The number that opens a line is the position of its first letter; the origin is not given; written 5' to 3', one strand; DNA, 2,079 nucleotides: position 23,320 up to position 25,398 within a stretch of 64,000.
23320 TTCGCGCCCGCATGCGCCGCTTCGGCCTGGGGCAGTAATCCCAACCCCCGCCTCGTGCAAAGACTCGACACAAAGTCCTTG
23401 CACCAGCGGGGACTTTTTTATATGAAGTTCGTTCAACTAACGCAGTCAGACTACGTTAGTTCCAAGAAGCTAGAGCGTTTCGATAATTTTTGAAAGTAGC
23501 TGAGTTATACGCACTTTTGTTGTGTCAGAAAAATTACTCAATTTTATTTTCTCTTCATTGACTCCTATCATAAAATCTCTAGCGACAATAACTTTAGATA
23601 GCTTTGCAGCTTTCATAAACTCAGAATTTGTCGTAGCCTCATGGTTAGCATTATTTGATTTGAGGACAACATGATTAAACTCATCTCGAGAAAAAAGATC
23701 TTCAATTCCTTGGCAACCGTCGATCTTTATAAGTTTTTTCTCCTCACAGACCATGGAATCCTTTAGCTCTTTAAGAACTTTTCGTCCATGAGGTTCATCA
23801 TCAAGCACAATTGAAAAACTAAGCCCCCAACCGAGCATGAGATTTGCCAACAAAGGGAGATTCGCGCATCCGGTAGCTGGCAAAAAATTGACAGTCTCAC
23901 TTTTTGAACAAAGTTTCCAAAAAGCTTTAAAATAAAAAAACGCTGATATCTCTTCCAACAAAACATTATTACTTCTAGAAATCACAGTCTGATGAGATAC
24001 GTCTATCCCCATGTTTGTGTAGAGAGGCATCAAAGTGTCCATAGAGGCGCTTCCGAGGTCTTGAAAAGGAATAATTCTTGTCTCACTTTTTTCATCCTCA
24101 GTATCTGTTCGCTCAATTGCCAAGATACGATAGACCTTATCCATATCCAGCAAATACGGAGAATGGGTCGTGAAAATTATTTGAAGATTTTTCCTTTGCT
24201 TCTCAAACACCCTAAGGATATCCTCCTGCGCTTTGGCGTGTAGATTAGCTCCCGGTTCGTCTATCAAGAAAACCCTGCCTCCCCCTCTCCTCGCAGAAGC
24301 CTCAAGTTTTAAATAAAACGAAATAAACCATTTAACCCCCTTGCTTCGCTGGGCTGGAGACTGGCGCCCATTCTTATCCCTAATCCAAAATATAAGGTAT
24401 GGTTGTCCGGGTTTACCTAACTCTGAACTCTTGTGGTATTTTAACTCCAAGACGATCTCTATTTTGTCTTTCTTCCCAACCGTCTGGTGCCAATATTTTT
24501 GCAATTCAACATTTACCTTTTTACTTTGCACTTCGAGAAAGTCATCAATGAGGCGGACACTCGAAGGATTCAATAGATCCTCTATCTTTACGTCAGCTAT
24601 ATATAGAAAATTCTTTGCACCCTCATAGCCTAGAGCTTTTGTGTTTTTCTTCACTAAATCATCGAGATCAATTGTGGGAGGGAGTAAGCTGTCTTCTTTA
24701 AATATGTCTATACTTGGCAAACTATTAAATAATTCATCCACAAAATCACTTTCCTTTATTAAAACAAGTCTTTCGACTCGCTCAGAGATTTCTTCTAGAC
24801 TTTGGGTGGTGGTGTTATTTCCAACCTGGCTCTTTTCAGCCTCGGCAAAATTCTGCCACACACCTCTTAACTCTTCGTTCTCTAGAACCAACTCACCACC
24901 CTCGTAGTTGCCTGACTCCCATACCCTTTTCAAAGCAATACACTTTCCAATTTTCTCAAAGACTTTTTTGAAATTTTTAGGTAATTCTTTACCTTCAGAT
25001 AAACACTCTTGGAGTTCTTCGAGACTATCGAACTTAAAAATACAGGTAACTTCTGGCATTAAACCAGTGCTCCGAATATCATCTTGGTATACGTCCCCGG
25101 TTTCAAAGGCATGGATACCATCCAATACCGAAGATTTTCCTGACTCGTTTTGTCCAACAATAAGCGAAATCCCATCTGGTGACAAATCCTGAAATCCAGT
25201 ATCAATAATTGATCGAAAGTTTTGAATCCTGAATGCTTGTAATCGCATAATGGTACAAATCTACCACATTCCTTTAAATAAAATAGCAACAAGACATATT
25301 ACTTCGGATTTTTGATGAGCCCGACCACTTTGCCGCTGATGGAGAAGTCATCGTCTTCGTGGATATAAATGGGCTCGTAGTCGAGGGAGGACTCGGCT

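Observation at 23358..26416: AT-rich single-gene OLD-family (ATPase + TOPRIM) nuclease island inserted directly downstream of a LexA-like repressor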

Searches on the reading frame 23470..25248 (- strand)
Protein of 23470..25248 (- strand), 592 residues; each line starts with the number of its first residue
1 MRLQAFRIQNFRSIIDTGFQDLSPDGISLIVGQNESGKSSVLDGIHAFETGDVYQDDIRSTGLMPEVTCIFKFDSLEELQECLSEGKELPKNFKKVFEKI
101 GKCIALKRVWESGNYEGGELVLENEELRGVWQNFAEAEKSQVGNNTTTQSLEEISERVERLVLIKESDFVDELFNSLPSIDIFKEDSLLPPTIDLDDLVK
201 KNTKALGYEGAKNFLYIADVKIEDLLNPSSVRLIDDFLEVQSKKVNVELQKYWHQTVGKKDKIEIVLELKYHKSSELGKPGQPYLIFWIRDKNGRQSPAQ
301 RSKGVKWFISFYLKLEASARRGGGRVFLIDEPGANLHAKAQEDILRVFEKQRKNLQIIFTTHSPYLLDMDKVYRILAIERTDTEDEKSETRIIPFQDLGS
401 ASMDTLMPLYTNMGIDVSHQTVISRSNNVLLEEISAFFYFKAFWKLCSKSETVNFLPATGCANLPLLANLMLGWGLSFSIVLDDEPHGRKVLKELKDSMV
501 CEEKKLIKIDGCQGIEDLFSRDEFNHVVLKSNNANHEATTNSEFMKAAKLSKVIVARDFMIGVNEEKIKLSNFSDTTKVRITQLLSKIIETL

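Call 3: search_protein_families(library=pfam, proteins=[window:23470-25248:-], max_evalue=0.01)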
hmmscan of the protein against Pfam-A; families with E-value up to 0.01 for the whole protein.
window:23470-25248:- (592 aa): 6 families
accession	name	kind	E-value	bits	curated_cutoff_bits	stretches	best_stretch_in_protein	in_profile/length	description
PF13175.12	AAA_15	-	3.2e-19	70.2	32.1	1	1-366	1-373/374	AAA ATPase domain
PF13304.12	AAA_21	-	9.4e-17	62.5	27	1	260-368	220-304/304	AAA domain, putative AbiEii toxin, Type IV TA system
PF02463.25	SMC_N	-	1.4e-11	44.7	40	2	3-46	2-45/220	RecF/RecN/SMC N terminal domain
PF13476.12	AAA_23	-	1.8e-08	35.7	27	1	7-187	3-142/201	AAA domain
PF13555.12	AAA_29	-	9.1e-05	22.6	27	1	21-47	18-44/61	P-loop containing region of AAA domain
PF13514.12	AAA_27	-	0.00015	21.8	22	1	1-48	1-49/206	AAA domain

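Call 4: search_protein_families(library=padloc, proteins=[window:23470-25248:-], max_evalue=0.01)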
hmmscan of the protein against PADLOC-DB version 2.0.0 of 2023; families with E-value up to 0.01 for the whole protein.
window:23470-25248:- (592 aa): 120 families (the best 25 are shown)
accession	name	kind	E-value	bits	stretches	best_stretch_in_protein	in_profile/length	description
PDLC02335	AbiLi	-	7.1e-24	82.4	1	3-398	50-265/326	AbiLi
PDLC02979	AriA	-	2.5e-22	78.2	1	1-366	1-372/373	-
PDLC02980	AriA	-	8e-19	66.7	1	251-368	220-304/304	-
PDLC02358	Old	-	2e-17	61.2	2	319-392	280-354/578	Old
PDLC04135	mad3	-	7.4e-16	56.7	1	2-375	1-337/374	mads_3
PDLC02981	AriAB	-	8.6e-16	55.7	2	306-388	315-401/694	-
PDLC00278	PtuA1|PtuA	-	2.1e-15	54.9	2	325-405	289-369/436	AAA ATPase domain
PDLC02913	ATPase_I-A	-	4.8e-15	53.7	2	326-411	366-447/508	-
PDLC00271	PtuA1|PtuA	-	1.2e-14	52.8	2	325-387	280-343/421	AAA ATPase domain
PDLC00099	GajA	-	3.3e-14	50.8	2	322-366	297-343/626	AAA ATPase domain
PDLC00067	GajA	-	6.1e-14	49.4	2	319-589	300-575/604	AAA ATPase domain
PDLC02914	ATPase-Toprim_I-B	-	6.6e-14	49.9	2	302-383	186-264/443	-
PDLC00298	PtuA1|PtuA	-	8.4e-14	49.4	2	326-389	284-347/423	AAA ATPase domain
PDLC00091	GajA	-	9.9e-14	49.1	2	324-386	297-358/627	AAA ATPase domain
PDLC00284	PtuA1|PtuA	-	1.1e-13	48.9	2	326-410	394-475/545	AAA ATPase domain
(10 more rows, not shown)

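Call 5: search_protein_families(library=ncbifam, proteins=[window:23470-25248:-], max_evalue=0.01)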
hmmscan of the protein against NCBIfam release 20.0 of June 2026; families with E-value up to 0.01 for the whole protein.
window:23470-25248:- (592 aa): 14 families
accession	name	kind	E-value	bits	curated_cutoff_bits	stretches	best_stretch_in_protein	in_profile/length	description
NF041760.1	PtuA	equivalog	8.4e-12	44.8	500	1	321-407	375-458/524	retron Ec78 anti-phage system effector ATPase PtuA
TIGR00611.2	recf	equivalog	8.2e-08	31.8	172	1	4-51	2-47/339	DNA replication/repair protein RecF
NF003034.1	PRK03918.1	equivalog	8.2e-07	27.4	700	1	1-46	1-44/878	DNA double-strand break repair ATPase Rad50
NF047739.1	antiphage_MADS3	equivalog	9.5e-07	28.3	420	1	325-383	338-395/427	methylation-associated defense system AAA family ATPase MAD3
TIGR03608.1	L_ocin_972_ABC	subfamily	1.6e-05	24.5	254.85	1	326-369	155-199/206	putative bacteriocin export ABC transporter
NF010680.0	PRK14079.1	equivalog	5.5e-05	22.3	386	1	1-55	1-53/349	recombination protein F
TIGR02673.1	FtsE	equivalog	7.4e-05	22.5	264.85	1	325-379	157-211/214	cell division ATP-binding protein FtsE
NF040873.1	AztA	equivalog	0.0002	21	220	0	325-364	139-179/191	zinc ABC transporter ATP-binding protein AztA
TIGR04521.1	ECF_ATPase_2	equivalog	0.00023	20.3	330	0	326-363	165-204/279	energy-coupling factor transporter ATPase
NF002572.0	PRK02224.1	equivalog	0.0015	16.9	1087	1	1-44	1-42/888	DNA double-strand break repair ATPase Rad50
NF010158.0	PRK13637.1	equivalog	0.0054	15.9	390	0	325-372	164-211/287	energy-coupling factor transporter ATPase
NF041035.1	Rad50_Halo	equivalog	0.0057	15.1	1000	0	1-45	1-43/883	DNA double-strand break repair ATPase Rad50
NF010155.0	PRK13634.1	equivalog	0.0076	15.6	413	0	326-363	166-205/290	energy-coupling factor ABC transporter ATP-binding protein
TIGR02857.1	CydD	equivalog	0.0085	15.1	435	0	325-371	478-525/529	thiol reductant ABC exporter subunit CydD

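Call 8: search_solved_structures(query=window:23470-25248:-, max_evalue=1, show_alignments=2)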
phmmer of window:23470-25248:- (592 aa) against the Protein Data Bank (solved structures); distinct sequences matched with E-value up to 1: 39.
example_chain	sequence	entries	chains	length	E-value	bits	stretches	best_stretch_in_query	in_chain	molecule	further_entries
4nck_A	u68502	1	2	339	4.3e-06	28.8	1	1-46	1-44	DNA double-strand break repair Rad50 ATPase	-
4nch_A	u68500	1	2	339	4.7e-06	28.7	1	1-46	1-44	DNA double-strand break repair Rad50 ATPase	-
3qkt_A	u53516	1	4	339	5.4e-06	28.5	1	1-46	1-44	DNA double-strand break repair rad50 ATPase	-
4nci_A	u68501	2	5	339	6.3e-06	28.3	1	1-46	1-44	DNA double-strand break repair Rad50 ATPase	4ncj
3qku_A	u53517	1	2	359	6.4e-06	28.2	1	1-46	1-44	DNA double-strand break repair rad50 ATPase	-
6p74_A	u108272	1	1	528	1e-05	27.5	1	326-521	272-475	Putative ATP-dependent endonuclease of the OLD family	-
22bu_B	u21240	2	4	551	0.00011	24.1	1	323-407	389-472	AAA family ATPase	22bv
1us8_A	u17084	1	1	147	0.00014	23.8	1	1-47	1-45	DNA DOUBLE-STRAND BREAK REPAIR RAD50 ATPASE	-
1f2t_A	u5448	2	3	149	0.00014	23.8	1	1-47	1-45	RAD50 ABC-ATPASE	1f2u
8ux9_B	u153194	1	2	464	0.00017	23.5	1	314-367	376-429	AriA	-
8v45_A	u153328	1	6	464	0.00017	23.5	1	314-367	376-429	AriA antitoxin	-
9e8z_C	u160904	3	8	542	0.00018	23.5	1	323-367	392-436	Retron Ec83 probable ATPase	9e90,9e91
1ii8_A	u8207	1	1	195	0.00023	23.1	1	1-47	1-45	Rad50 ABC-ATPase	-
3qkr_A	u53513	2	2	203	0.00025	23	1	1-47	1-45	DNA double-strand break repair rad50 ATPase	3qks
8v46_A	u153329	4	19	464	0.00045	22.2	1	314-367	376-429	AriA antitoxin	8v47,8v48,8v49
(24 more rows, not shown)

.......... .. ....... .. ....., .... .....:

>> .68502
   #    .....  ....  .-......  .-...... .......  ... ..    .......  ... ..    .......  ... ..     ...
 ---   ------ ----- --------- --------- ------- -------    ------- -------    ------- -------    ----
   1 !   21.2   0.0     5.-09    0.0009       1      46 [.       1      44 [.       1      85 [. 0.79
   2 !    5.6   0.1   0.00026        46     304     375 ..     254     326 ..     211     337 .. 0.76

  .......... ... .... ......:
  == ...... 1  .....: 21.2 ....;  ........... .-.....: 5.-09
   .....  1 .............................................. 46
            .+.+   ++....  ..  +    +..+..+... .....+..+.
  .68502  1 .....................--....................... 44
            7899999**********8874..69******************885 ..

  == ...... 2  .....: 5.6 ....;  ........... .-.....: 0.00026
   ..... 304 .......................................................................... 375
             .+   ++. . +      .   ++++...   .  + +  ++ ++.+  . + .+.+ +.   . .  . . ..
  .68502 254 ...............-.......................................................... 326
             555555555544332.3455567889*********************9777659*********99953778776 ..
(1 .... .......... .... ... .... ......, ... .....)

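Call 9: find_homologous_proteins(query=window:23470-25248:-, max_evalue=0.001)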
Query window:23470-25248:- (592 aa): 592 proteins with E <= 0.001 among 8000 candidates; the best 120 are listed.
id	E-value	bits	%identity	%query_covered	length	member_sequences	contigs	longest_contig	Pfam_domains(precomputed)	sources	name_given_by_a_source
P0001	0.0e+0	1180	100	89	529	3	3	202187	PF13175.13,PF13304.13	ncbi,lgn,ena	-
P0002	9.0e-276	934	69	100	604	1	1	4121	PF13175.13,PF13476.13,PF02463.26,PF13304.13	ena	-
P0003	1.2e-275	934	70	100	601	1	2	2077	PF13175.13,PF13476.13,PF02463.26,PF13304.13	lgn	-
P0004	2.7e-273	926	68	100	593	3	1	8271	PF13175.13,PF13476.13,PF02463.26,PF13304.13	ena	-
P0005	1.1e-270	917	68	100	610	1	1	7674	PF13175.13,PF13476.13,PF02463.26,PF13304.13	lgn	-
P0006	5.8e-266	902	68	100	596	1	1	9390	PF13175.13,PF13476.13,PF02463.26,PF13304.13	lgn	-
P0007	6.3e-266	902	68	100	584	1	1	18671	PF13175.13,PF13476.13,PF02463.26,PF13304.13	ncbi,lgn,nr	ncbi:MAG: AAA family ATPase [Candidatus Pacebacteria bacterium]|nr:AAA family ATPase [Candidatus Pac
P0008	6.7e-265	898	65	100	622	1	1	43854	PF13175.13,PF13476.13,PF02463.26,PF13304.13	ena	-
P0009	9.9e-265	898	68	100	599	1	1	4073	PF13175.13,PF13476.13,PF02463.26,PF13304.13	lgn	-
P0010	1.1e-263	894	68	100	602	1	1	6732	PF13175.13,PF13476.13,PF02463.26,PF13304.13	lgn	-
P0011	2.8e-256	870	66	100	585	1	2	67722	PF13514.13,PF13175.13,PF13476.13,PF02463.26,PF13304.13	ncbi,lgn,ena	-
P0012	1.9e-252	857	63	100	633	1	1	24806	PF13175.13,PF13476.13,PF02463.26,PF13304.13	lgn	-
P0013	5.0e-251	852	63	100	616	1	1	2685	PF13175.13,PF13476.13,PF13555.13,PF02463.26,PF13304.13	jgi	-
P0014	1.4e-246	838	63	100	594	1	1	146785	PF13175.13,PF13476.13,PF02463.26,PF13304.13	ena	-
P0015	2.3e-246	837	63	100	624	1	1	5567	PF13175.13,PF13476.13,PF02463.26,PF13304.13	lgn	-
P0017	3.8e-237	807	61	100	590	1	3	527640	PF13175.13,PF13476.13,PF13555.13,PF02463.26,PF13304.13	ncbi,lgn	-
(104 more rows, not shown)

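Call 12: find_encoding_contigs(protein=P0001, flank=10000, max_places=6)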
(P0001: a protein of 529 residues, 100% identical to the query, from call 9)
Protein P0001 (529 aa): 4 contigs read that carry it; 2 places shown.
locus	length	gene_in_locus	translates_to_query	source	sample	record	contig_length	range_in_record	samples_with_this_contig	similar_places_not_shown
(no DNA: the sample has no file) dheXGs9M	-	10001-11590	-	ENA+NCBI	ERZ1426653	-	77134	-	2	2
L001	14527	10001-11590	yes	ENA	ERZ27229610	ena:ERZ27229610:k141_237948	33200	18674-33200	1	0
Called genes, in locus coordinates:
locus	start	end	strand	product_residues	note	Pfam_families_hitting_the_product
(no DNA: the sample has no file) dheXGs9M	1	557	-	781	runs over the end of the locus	PF02705:K_trans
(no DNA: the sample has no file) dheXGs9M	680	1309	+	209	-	-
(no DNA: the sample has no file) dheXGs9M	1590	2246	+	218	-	PF00300:His_Phos_1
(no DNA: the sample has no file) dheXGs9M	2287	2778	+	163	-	PF06983:3-dmu-9_3-mt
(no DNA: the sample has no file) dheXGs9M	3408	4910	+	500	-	PF11074:DUF2779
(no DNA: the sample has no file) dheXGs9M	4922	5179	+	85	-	-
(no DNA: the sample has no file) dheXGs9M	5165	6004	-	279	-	PF02673:BacA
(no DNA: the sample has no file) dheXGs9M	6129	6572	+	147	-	PF00293:NUDIX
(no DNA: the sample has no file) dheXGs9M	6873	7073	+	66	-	PF00313:CSD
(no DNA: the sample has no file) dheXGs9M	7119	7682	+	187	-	PF00293:NUDIX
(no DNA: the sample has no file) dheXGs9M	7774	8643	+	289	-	PF00459:Inositol_P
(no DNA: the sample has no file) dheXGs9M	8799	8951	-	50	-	-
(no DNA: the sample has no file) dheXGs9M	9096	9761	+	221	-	PF00717:Peptidase_S24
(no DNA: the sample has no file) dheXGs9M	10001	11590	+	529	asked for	PF13175:AAA_15, PF13304:AAA_21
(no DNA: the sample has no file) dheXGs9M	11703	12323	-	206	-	-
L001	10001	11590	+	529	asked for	PF13175:AAA_15, PF13304:AAA_21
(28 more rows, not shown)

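Call 16: find_encoding_contigs(protein=P0017, flank=6000, max_places=2)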
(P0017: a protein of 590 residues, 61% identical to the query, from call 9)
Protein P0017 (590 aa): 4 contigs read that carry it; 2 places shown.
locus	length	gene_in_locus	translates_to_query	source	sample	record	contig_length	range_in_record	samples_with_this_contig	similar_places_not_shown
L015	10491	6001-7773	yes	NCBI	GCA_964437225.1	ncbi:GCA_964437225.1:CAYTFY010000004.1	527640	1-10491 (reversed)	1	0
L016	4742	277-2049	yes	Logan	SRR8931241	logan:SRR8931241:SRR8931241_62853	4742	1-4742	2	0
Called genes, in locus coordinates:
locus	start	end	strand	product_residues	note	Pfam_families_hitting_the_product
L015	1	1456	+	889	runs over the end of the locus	PF02861:Clp_N, PF00004:AAA, PF13191:AAA_16 (weak), PF17871:AAA_lid_9, PF00004:AAA, PF07724:AAA_2, PF07728:AAA_5, PF10431:ClpB_D2-small, +7 more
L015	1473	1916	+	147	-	PF00383:dCMP_cyt_deam_1, PF14437:MafB19-deam, PF14439:Bd3614-deam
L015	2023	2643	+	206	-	-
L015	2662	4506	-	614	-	PF05569:Peptidase_M56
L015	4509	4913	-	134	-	-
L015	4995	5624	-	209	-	PF07638:Sigma70_ECF (weak), PF04542:Sigma70_r2, PF08281:Sigma70_r4_2, PF04545:Sigma70_r4 (weak)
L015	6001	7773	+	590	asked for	PF02463:SMC_N, PF13175:AAA_15, PF13476:AAA_23, PF13555:AAA_29 (faint), PF13304:AAA_21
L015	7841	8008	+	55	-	-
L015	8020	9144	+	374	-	-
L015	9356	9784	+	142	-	-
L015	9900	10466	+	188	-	-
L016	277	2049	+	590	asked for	PF02463:SMC_N, PF13175:AAA_15, PF13476:AAA_23, PF13555:AAA_29 (faint), PF13304:AAA_21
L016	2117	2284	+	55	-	-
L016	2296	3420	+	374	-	-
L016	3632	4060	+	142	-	-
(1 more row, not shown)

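Call 17: find_encoding_contigs(protein=P0014, flank=6000, max_places=2)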
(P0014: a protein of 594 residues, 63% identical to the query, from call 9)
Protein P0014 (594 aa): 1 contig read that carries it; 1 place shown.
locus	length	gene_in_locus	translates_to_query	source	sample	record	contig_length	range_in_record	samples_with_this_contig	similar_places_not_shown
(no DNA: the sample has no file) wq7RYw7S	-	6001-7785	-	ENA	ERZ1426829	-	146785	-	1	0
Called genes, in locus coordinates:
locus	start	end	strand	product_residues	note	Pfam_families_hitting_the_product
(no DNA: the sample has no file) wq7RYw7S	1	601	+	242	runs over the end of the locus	-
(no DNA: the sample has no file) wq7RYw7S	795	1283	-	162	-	-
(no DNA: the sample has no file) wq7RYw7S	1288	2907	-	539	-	PF00239:Resolvase, PF07508:Recombinase, PF13408:Zn_ribbon_recom (faint)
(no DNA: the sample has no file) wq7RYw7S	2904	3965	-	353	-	PF05144:Phage_CRI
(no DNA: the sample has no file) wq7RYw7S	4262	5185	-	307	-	-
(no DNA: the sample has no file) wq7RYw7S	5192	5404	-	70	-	PF13560:HTH_31, PF01381:HTH_3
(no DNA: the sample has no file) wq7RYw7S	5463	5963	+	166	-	PF10881:DUF2726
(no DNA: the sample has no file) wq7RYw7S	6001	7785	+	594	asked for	PF02463:SMC_N, PF13175:AAA_15, PF13476:AAA_23, PF13304:AAA_21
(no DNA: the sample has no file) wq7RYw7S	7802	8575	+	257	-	PF00149:Metallophos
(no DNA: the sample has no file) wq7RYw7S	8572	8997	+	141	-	PF00293:NUDIX, PF14815:NUDIX_4 (weak)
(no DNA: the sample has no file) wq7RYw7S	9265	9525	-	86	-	PF18893:DUF5652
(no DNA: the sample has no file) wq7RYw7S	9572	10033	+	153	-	PF03652:RuvX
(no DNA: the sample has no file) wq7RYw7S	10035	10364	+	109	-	PF01588:tRNA_bind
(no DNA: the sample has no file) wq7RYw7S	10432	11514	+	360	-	PF11104:PilM_2, PF14450:FtsA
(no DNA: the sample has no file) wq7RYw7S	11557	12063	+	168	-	-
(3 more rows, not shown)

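Call 18: find_encoding_contigs(protein=P0011, flank=6000, max_places=2)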
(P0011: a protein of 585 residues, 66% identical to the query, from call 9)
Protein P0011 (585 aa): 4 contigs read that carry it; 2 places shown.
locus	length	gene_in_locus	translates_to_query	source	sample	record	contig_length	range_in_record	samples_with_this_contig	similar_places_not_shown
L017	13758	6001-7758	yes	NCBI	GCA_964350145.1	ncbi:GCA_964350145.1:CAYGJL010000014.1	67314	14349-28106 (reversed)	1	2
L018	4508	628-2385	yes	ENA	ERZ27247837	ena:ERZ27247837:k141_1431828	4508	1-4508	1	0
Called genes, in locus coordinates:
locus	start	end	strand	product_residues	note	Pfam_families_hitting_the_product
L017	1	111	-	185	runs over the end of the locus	PF18735:HEPN_RiboL-PSP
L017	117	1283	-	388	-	PF03235:GmrSD_N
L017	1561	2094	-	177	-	-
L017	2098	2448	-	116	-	PF13560:HTH_31 (weak)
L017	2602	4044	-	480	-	-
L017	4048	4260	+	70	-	-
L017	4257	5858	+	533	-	PF00239:Resolvase, PF07508:Recombinase (weak), PF13408:Zn_ribbon_recom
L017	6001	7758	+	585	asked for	PF02463:SMC_N (faint), PF13175:AAA_15 (weak), PF13476:AAA_23, PF13514:AAA_27 (faint), PF13175:AAA_15, PF13304:AAA_21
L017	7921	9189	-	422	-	-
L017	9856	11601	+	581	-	PF03235:GmrSD_N, PF07510:GmrSD_C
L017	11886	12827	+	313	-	PF12833:HTH_18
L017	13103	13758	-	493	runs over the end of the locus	PF02310:B12-binding, PF04055:Radical_SAM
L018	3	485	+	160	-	?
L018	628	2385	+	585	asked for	PF02463:SMC_N (faint), PF13175:AAA_15 (weak), PF13476:AAA_23, PF13514:AAA_27 (faint), PF13175:AAA_15, PF13304:AAA_21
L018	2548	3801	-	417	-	-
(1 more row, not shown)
